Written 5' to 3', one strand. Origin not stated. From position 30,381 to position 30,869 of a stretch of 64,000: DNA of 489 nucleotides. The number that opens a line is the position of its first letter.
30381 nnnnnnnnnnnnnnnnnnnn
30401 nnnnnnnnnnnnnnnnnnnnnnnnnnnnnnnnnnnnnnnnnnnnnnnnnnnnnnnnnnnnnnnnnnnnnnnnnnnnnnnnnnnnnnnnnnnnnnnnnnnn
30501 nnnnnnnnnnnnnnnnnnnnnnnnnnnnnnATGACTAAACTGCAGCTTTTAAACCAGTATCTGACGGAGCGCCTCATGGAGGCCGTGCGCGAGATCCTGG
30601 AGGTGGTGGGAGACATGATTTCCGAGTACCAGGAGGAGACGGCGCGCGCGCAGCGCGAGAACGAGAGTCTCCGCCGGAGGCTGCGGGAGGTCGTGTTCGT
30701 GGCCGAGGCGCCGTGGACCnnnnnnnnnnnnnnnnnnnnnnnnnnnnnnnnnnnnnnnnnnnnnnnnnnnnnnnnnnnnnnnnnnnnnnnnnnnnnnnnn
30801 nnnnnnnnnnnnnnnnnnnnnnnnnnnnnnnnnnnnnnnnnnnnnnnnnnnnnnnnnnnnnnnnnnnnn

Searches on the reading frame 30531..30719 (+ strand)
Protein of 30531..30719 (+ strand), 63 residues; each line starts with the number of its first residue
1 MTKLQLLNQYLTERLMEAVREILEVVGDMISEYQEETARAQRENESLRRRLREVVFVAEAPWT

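Call 33: search_protein_representatives(alignment_id=A1)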
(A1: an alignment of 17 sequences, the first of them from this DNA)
Query: 17 sequences, 63 profile positions. Proteins with E-value up to 0.001 (for the whole library): 1304; up to 1e-10: 363; up to 1e-30: 21. The best 150 are listed.
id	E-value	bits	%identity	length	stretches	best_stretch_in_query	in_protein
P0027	3.8e-64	228.3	-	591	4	1-60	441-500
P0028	5.3e-54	195.8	-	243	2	1-61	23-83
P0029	1.4e-53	194.4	-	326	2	1-61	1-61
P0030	2.8e-51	187.1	-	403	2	1-62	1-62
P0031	1.5e-50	184.7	-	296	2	1-61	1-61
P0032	1.1e-47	175.5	-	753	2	1-61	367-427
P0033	2.9e-47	174.2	-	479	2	1-62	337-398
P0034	3.6e-47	173.9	-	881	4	1-55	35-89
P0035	6.1e-47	173.2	-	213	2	1-58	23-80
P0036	5.4e-46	170.1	-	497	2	1-58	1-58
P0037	1.7e-45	168.5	-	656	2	1-60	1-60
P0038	1.2e-44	165.8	-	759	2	1-62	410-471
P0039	1.4e-44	165.6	-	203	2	1-62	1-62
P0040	2.2e-43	161.7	-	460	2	1-62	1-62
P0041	6.0e-40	150.8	-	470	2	1-60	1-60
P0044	1.1e-34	133.9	-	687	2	1-60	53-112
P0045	1.2e-31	124.1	-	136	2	1-60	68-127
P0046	2.9e-30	119.7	-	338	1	1-63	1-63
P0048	9.3e-30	118.1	-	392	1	1-62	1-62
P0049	3.9e-29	116.1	-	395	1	1-63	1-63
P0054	1.2e-27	111.3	-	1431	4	5-46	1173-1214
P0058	6.4e-27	109.0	-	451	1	1-61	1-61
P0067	1.2e-25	105.0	-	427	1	1-62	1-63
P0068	2.2e-25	104.1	-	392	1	1-62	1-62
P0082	6.1e-24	99.5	-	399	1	1-59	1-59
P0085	1.3e-23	98.4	-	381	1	1-59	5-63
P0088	1.9e-23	97.9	-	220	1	1-60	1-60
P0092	2.9e-23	97.3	-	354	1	1-60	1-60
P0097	5.5e-23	96.4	-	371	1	1-61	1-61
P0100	2.7e-22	94.2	-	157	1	1-60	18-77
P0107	1.0e-21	92.3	-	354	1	1-61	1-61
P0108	1.1e-21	92.2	-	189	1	1-59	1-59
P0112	1.4e-21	91.9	-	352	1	1-62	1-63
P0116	2.0e-21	91.4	-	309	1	1-50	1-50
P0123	4.6e-21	90.3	-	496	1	1-56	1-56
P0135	9.7e-21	89.2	-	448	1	13-63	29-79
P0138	1.3e-20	88.8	-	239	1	1-60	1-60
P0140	2.2e-20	88.1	-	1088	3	2-42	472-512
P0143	2.6e-20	87.8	-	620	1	1-61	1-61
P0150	7.3e-20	86.4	-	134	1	1-60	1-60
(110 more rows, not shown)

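Call 35: predict_structure(alignment_id=A1)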
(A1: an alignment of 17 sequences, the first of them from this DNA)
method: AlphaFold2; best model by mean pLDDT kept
length: 63 residues; sequences in the alignment: 17
mean_pLDDT: 92.1   pTM: 0.54
mean pLDDT of the five models: 92.1, 91.4, 91.3, 89.4, 88.4
residues with pLDDT >= 90: 51; 70-90: 8; 50-70: 4; < 50: 0
segments of 3 or more residues with pLDDT < 50: none
pLDDT, mean of each block of 10 residues (from residue 1): 93 98 98 97 95 82 60
secondary structure, 60 per line:
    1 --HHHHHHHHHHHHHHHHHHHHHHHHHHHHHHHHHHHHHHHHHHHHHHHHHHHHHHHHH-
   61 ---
elements in order: H3-59

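Call 36: list_cluster_members(proteins=[P0049, P0048, P0046, P0058, P0067, P0068, P0082, P0097, P0107, P0143])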
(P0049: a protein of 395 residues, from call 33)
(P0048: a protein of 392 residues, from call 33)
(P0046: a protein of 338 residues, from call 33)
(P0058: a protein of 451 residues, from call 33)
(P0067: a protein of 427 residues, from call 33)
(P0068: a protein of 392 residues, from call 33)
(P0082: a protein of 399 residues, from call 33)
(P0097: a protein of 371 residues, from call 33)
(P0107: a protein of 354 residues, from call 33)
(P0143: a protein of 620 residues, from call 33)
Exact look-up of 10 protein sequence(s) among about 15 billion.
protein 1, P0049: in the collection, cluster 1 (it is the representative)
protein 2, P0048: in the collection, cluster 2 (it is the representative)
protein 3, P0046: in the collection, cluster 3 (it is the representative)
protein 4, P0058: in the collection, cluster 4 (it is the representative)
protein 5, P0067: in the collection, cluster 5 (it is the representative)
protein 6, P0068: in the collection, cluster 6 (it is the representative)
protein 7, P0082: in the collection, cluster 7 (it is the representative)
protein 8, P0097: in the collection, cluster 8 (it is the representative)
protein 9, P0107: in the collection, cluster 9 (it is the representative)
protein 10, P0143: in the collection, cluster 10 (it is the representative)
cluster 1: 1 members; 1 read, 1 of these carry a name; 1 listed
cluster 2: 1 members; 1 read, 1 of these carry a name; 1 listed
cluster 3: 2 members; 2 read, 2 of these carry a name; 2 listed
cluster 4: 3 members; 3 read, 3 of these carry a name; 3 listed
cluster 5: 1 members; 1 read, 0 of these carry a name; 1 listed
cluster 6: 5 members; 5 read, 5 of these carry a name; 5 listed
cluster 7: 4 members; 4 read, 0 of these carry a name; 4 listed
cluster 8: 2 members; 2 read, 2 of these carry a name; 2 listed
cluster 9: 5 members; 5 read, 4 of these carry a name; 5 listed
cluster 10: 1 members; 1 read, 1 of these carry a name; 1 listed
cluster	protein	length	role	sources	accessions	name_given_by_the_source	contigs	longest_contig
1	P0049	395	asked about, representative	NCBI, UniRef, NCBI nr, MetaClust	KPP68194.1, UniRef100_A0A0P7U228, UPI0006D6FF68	hypothetical protein Z043_113159 [Scleropages formosus] | Uncharacterized protein n=1 Tax=Scleropages formosus TaxID=113540 RepID=A0A0P7U228_SCLFO | status=active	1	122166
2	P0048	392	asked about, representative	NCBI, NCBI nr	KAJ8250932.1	hypothetical protein GJAV_G00214900 [Gymnothorax javanicus]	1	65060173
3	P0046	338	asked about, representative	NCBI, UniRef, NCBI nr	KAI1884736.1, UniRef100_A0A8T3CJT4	hypothetical protein AGOR_G00229580 [Albula goreensis] | Uncharacterized protein n=1 Tax=Albula goreensis TaxID=1534307 RepID=A0A8T3CJT4_9TELE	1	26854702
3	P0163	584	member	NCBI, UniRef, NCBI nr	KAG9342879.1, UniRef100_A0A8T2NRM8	hypothetical protein JZ751_015095 [Albula glossodonta] | C2H2-type domain-containing protein n=1 Tax=Albula glossodonta TaxID=121402 ...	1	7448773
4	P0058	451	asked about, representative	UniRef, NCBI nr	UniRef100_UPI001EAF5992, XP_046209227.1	zinc finger and SCAN domain-containing protein 2-like n=1 Tax=Oncorhynchus gorbuscha ... | zinc finger and SCAN domain-containing protein 2-like [Oncorhynchus gorbuscha]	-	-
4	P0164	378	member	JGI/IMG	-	DNA-directed RNA polymerase subunit RPC12/RpoP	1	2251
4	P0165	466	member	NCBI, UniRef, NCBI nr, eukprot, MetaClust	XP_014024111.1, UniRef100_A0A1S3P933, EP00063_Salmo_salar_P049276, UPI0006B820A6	zinc finger protein 358-like [Salmo salar] | Zinc finger protein 358-like n=1 Tax=Salmo salar TaxID=8030 RepID=A0A1S3P933_SALSA | XP_014024111.1 PREDICTED: zinc finger protein 358-like [Salmo salar]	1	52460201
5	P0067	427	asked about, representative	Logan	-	-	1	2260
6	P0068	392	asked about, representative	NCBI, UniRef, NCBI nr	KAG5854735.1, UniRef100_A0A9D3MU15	hypothetical protein ANANG_G00040930 [Anguilla anguilla] | C2H2-type domain-containing protein n=2 Tax=Anguilla anguilla TaxID=7936 ...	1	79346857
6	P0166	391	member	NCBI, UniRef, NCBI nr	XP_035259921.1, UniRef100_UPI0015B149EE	zinc finger protein 426-like isoform X2 [Anguilla anguilla] | zinc finger protein 426-like isoform X2 n=1 Tax=Anguilla anguilla TaxID=7936 ...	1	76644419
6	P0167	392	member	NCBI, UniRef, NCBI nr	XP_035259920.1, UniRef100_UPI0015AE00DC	zinc finger protein 436-like isoform X1 [Anguilla anguilla] | zinc finger protein 436-like isoform X1 n=1 Tax=Anguilla anguilla TaxID=7936 ...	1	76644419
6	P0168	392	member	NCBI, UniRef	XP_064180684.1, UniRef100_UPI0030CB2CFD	zinc finger protein 135-like isoform X1 [Anguilla rostrata] | zinc finger protein 135-like isoform X1 n=1 Tax=Anguilla rostrata TaxID=7938 ...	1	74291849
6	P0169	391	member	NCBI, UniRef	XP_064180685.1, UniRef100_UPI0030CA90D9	zinc finger protein 426-like isoform X2 [Anguilla rostrata] | zinc finger protein 426-like isoform X2 n=1 Tax=Anguilla rostrata TaxID=7938 ...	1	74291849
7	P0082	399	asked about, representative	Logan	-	-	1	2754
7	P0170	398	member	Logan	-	-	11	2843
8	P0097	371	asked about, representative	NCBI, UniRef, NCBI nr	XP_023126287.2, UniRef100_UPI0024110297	zinc finger protein 16-like [Amphiprion ocellaris] | zinc finger protein 16-like n=1 Tax=Amphiprion ocellaris TaxID=80972 RepID=UPI0024110297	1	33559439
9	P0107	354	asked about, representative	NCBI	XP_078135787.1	uncharacterized protein LOC144536491 [Sander vitreus]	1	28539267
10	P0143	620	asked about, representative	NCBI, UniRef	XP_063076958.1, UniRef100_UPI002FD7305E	uncharacterized protein LOC134466960 [Engraulis encrasicolus] | uncharacterized protein LOC134466960 n=1 Tax=Engraulis encrasicolus TaxID=184585 ...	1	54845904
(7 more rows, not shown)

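Call 38: find_encoding_contigs(protein=P0165, flank=10000, max_places=2)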
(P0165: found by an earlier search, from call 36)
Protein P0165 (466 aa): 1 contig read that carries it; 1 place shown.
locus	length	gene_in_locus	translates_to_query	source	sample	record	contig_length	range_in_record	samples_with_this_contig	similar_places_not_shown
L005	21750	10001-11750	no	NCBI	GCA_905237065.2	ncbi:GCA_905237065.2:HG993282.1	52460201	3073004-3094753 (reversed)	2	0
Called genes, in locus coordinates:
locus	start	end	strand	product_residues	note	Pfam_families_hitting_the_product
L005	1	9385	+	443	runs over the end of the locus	PF13894:zf-C2H2_4 (faint), PF13912:zf-C2H2_6 (faint), PF22995:C2CH-3rd_BIRD-IDD (faint), PF13465:zf-H2C2_2 (weak), PF00096:zf-C2H2 (weak), PF13465:zf-H2C2_2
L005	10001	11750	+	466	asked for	PF05605:zf-Di19 (faint), PF12171:zf-C2H2_jaz (faint), PF13894:zf-C2H2_4 (faint), PF13465:zf-H2C2_2, PF00096:zf-C2H2 (weak)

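Call 39: find_encoding_contigs(protein=P0049, flank=10000, max_places=2)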
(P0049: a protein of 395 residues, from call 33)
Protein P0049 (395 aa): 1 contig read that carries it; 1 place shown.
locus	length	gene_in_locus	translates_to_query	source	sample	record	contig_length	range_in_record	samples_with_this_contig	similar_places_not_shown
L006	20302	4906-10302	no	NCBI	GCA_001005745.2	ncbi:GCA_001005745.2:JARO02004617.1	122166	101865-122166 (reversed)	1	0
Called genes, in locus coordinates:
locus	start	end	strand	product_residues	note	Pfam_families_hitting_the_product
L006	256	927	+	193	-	PF04505:CD225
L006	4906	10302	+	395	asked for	-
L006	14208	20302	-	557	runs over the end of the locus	PF00168:C2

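Call 43: find_homologous_proteins(query=A2, max_evalue=0.001)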
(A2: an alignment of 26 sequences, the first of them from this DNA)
Query A2 (26 sequences) (60 aa, profile of the alignment): 107 proteins with E <= 0.001 among 1601 candidates.
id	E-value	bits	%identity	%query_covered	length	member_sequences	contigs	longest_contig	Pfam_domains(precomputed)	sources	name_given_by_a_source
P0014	3.3e-26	109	72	88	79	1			-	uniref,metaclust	uniref:Uncharacterized protein n=1 Tax=Anguilla anguilla TaxID=7936 RepID=A0A0E9XGN8_ANGAN|metaclust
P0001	2.5e-24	103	93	100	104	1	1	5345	-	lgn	-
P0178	4.7e-24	102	66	97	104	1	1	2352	-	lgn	-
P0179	5.3e-24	102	67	95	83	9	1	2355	-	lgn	-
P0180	7.5e-24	101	67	95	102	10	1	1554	-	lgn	-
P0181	9.1e-24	101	67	95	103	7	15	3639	-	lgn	-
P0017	1.4e-23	100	63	90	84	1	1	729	-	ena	-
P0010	2.3e-23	100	68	95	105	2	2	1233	-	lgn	-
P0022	2.5e-23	99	59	90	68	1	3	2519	-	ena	-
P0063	2.6e-23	99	68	100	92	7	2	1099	-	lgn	-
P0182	3.0e-23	99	65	90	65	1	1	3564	-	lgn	-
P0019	3.9e-23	99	59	90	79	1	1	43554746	-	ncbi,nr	ncbi:hypothetical protein GJAV_G00261550 [Gymnothorax javanicus]|nr:hypothetical protein GJAV_G00261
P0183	4.2e-23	99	59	90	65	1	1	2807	-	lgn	-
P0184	4.2e-23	99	59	90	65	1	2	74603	-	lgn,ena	-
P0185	4.2e-23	99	59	90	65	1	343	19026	-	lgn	-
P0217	3.8e-20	89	52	90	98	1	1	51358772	-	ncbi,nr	ncbi:uncharacterized protein LOC127450890 isoform X6 [Myxocyprinus asiaticus]|nr:uncharacterized pro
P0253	5.7e-15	73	48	90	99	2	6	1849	PF27578.1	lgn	-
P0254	8.4e-15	72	48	90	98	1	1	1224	PF21924.2,PF27578.1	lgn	-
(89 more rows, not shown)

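Call 45: search_protein_families(library=pfam, proteins=[P0253, P0254, P0097, P0217], max_evalue=1)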
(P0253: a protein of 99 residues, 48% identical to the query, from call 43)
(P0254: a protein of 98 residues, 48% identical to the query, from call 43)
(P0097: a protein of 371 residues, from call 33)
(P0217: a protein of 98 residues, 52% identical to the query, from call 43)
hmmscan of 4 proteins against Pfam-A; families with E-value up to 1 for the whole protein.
P0253 (99 aa): 33 families (the best 25 are shown)
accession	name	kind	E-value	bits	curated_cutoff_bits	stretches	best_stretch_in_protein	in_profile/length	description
PF21924.1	XRCC4_CC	-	0.0007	20.1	27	1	19-63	5-49/78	XRCC4 coiled-coil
PF09728.14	Taxilin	-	0.0011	18.7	30.3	1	5-76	92-163/302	Myosin-like coiled-coil protein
PF07989.16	Cnn_1N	-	0.0017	19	28.5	1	31-65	1-35/74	Centrosomin N-terminal motif 1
PF14992.11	TMCO5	-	0.0045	16.8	32.2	1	22-65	54-97/280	TMCO5 family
PF01166.23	TSC22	-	0.007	16.9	30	1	17-54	8-45/57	TSC-22/dip/bun family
PF15665.10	FAM184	-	0.0077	16.4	32.7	1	18-81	24-83/211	Family with sequence similarity 184, A and B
PF04632.18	FUSC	-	0.0077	15.3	30.9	1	3-73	235-307/660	Fusaric acid resistance protein family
PF10936.14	DUF2617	-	0.0091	16.5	22.3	1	5-66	56-115/160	Protein of unknown function DUF2617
PF04108.17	ATG17_like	-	0.01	15.8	43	1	15-80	34-99/355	Autophagy protein ATG17-like domain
PF06156.18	YabA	-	0.015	16.4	30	1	13-61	10-60/103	Initiation control protein YabA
PF15294.11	Leu_zip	-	0.023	14.7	28.2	1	4-63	117-180/275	Leucine zipper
PF09686.15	Plasmid_RAQPRD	-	0.03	14.9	23.1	1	19-83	10-71/76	Plasmid protein of unknown function (Plasmid_RAQPRD)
PF12709.12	Fungal_TACC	-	0.038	14.9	27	1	34-70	35-71/77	Fungal Transforming acidic coiled-coil (TACC) proteins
PF15011.11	CA109-like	-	0.042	14.2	27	1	5-74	52-121/161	Ribosome biogenesis protein C1orf109-like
PF21097.3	SR_plectin_7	-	0.056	14.3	27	1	21-75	23-78/116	Spectrin repeat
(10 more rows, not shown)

P0254 (98 aa): 29 families (the best 25 are shown)
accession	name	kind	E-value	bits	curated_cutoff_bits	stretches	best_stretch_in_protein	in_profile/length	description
PF21924.1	XRCC4_CC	-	2.4e-05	24.8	27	1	19-68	5-54/78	XRCC4 coiled-coil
PF07989.16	Cnn_1N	-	0.0025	18.4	28.5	1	31-66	1-36/74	Centrosomin N-terminal motif 1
PF04632.18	FUSC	-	0.0031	16.6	30.9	1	3-71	235-305/660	Fusaric acid resistance protein family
PF14992.11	TMCO5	-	0.0049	16.6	32.2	1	22-65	54-97/280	TMCO5 family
PF10936.14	DUF2617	-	0.0074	16.8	22.3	1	5-65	56-114/160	Protein of unknown function DUF2617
PF09728.14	Taxilin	-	0.011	15.4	30.3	1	5-61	92-148/302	Myosin-like coiled-coil protein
PF15011.11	CA109-like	-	0.012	15.9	27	1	5-75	52-122/161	Ribosome biogenesis protein C1orf109-like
PF01166.23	TSC22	-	0.017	15.7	30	1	17-54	8-45/57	TSC-22/dip/bun family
PF06156.18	YabA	-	0.019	16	30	1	12-60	9-59/103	Initiation control protein YabA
PF15294.11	Leu_zip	-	0.031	14.2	28.2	1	4-63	117-180/275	Leucine zipper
PF07716.20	bZIP_2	-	0.048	14.2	22.3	1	18-58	13-53/54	Basic region leucine zipper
PF12709.12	Fungal_TACC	-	0.057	14.3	27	1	34-71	35-72/77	Fungal Transforming acidic coiled-coil (TACC) proteins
PF08376.15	NIT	-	0.074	13.8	24.9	1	15-76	28-88/239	Nitrate and nitrite sensing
PF04899.17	MbeD_MobD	-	0.075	13.6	21.6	1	20-62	18-60/70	MbeD/MobD like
PF01442.23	Apolipoprotein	-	0.087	13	90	1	14-64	35-101/190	Apolipoprotein A1/A4/E domain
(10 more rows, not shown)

P0097 (371 aa): 34 families (the best 25 are shown)
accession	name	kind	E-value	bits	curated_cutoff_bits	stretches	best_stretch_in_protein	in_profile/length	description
PF13465.12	zf-H2C2_2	-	3.7e-19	68.3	40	3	320-344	2-26/26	Zinc-finger double domain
PF00096.32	zf-C2H2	-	6.1e-16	58.3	25.2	3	333-355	1-23/23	Zinc finger, C2H2 type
PF13894.12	zf-C2H2_4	-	2.7e-09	37.4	27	3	333-355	1-23/24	C2H2-type zinc finger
PF12171.14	zf-C2H2_jaz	-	3.2e-07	30.8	22.6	1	332-353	1-22/27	Zinc-finger double-stranded RNA-binding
PF13912.12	zf-C2H2_6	-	4.4e-07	30.2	25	2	277-299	2-24/27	C2H2-type zinc finger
PF16278.11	zf-C2HE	-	0.00011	22.9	30.1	2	330-355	35-60/63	C2HE / C2H2 / C2HC zinc-binding finger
PF08790.17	zf-LYAR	-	0.00022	21.4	20.7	1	306-324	2-19/28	LYAR-type C2HC zinc finger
PF23447.1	DUF7128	-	0.00025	21.3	25.7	1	303-335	11-43/44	Domain of unknown function (DUF7128)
PF21924.1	XRCC4_CC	-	0.00077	20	27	1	16-60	4-48/78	XRCC4 coiled-coil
PF22995.2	C2CH-3rd_BIRD-IDD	-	0.00097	19.2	27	0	304-325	1-22/25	BIRD-IDD transcription factor, third C2HC zinc finger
PF03660.19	PHF5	-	0.002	18.8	26.7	1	278-340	29-77/104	PHF5-like protein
PF23561.1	zf-C2H2_15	-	0.0024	18.3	27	1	307-331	6-30/30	C2H2 zinc finger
PF01166.23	TSC22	-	0.0028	18.2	30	1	15-51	8-44/57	TSC-22/dip/bun family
PF16622.11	zf-C2H2_11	-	0.0031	17.6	27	2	307-325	7-25/29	zinc-finger C2H2-type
PF21816.3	Zap1_zf1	-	0.017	15.2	27.2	0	336-351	6-21/27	Zap1, C2H2 zinc finger 1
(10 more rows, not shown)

P0217 (98 aa): 3 families
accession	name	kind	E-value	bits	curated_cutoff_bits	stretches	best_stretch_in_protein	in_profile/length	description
PF06428.16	Sec2p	-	0.045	14.2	28.5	1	30-61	38-69/92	GDP/GTP exchange factor Sec2p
PF06696.16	Strep_SA_rep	-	0.045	14.2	26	1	32-44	9-21/25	Streptococcal surface antigen repeat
PF14257.11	DUF4349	-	0.12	12.2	27.7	1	28-80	115-167/213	Domain of unknown function (DUF4349)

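Call 58: list_cluster_members(proteins=[P0027, P0034, P0045, P0054, P0085, P0088, P0092, P0108, P0138, P0150])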
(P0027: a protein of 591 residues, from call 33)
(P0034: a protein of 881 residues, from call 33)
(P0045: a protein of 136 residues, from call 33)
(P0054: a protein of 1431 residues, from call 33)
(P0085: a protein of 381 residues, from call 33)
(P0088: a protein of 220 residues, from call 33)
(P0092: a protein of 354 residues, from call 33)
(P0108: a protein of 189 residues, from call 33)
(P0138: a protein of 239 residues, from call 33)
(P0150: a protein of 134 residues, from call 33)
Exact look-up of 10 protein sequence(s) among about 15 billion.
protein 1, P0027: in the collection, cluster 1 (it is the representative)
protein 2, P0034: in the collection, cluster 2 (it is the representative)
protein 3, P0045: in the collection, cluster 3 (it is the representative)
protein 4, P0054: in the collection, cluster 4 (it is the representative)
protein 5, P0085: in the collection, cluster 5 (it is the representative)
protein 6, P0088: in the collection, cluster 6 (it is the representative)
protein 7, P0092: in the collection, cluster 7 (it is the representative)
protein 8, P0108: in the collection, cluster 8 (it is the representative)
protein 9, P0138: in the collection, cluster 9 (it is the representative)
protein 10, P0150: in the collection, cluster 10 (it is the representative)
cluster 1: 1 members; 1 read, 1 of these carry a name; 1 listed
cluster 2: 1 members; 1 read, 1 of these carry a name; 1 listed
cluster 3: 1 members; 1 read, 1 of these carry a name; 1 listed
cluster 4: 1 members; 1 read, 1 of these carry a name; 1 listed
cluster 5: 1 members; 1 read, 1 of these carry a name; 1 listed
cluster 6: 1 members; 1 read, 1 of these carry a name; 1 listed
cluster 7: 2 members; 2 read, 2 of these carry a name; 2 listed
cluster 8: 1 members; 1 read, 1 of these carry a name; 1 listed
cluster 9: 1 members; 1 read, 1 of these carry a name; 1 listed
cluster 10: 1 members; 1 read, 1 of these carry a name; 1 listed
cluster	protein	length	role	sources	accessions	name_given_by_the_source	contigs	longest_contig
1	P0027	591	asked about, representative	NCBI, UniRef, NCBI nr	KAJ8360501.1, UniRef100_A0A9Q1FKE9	hypothetical protein SKAU_G00170260 [Synaphobranchus kaupii] | Uncharacterized protein n=1 Tax=Synaphobranchus kaupii TaxID=118154 RepID=A0A9Q1FKE9_SYNKA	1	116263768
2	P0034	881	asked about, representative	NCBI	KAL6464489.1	hypothetical protein MHYP_G00268060 [Metynnis hypsauchen]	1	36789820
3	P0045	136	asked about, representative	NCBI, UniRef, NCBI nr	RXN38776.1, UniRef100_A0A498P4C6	zinc finger and BTB domain-containing 17-like protein [Labeo rohita] | Zinc finger and BTB domain-containing 17-like protein n=1 Tax=Labeo rohita TaxID=84645 ...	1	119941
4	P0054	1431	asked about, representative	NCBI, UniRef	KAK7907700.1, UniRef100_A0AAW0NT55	hypothetical protein WMY93_016312 [Mugilogobius chulae] | C2H2-type domain-containing protein n=1 Tax=Mugilogobius chulae TaxID=88201 ...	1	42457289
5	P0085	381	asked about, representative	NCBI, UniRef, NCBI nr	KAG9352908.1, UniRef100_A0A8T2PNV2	hypothetical protein JZ751_017484 [Albula glossodonta] | BEN domain-containing protein n=1 Tax=Albula glossodonta TaxID=121402 ...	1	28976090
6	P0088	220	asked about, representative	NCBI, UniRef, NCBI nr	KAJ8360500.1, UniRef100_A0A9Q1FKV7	hypothetical protein SKAU_G00170250 [Synaphobranchus kaupii] | C2H2-type domain-containing protein n=1 Tax=Synaphobranchus kaupii TaxID=118154 ...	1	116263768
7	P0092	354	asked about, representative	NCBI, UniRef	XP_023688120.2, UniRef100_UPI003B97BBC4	uncharacterized protein [Paramormyrops kingsleyae] | uncharacterized protein isoform X2 n=1 Tax=Paramormyrops kingsleyae TaxID=1676925 ...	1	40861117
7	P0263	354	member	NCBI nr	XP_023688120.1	uncharacterized protein LOC111854423 isoform X2 [Paramormyrops kingsleyae]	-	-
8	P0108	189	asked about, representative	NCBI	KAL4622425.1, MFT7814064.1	zinc finger protein 37-like, partial [Arapaima gigas]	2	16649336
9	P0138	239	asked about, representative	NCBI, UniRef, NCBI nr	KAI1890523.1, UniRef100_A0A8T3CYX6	hypothetical protein AGOR_G00154570 [Albula goreensis] | Uncharacterized protein n=1 Tax=Albula goreensis TaxID=1534307 RepID=A0A8T3CYX6_9TELE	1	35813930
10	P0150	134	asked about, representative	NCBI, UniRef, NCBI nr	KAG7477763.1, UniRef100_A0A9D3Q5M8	hypothetical protein MATL_G00073110 [Megalops atlanticus] | Uncharacterized protein n=1 Tax=Megalops atlanticus TaxID=7932 RepID=A0A9D3Q5M8_MEGAT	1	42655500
